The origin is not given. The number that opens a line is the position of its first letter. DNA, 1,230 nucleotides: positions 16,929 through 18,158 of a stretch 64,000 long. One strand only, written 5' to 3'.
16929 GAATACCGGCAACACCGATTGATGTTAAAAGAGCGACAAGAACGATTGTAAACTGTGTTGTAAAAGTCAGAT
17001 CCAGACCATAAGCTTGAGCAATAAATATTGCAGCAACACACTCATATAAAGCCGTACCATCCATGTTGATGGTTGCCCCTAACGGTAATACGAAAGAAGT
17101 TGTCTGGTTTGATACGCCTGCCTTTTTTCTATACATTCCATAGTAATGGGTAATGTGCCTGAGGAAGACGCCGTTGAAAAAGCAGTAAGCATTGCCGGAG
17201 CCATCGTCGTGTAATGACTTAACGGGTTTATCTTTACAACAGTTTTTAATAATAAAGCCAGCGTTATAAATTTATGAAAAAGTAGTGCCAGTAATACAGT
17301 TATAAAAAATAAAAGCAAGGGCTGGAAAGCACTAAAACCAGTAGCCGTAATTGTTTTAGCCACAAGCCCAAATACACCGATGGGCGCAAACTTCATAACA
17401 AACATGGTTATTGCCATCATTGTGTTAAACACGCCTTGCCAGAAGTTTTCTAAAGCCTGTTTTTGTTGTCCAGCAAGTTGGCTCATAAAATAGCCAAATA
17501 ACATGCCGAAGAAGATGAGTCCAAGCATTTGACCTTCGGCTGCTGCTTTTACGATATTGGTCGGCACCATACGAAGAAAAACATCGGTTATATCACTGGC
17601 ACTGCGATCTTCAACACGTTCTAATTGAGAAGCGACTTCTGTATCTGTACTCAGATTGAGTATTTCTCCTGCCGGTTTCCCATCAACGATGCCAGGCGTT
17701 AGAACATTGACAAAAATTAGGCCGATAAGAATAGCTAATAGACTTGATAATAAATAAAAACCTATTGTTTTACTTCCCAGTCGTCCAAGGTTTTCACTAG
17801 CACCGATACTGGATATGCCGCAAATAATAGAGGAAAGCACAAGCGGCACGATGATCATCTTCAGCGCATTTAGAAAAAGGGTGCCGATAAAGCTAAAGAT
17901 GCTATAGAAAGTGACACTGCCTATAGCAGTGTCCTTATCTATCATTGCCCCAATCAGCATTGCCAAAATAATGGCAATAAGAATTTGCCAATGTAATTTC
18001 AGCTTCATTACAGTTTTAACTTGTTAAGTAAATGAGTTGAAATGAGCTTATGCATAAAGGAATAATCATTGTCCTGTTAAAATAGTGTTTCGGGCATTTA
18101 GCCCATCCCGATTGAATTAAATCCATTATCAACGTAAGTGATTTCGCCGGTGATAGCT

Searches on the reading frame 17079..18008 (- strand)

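Call 69: search_protein_families(library=pfam, proteins=[window:17079-18008:-], max_evalue=0.00001)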
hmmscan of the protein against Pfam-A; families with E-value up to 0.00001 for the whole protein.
window:17079-18008:- (309 aa): 1 family
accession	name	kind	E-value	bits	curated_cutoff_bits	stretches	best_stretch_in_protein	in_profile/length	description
PF00375.23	SDF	-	8.4e-75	252.6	27.9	1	5-296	1-269/387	Sodium:dicarboxylate symporter family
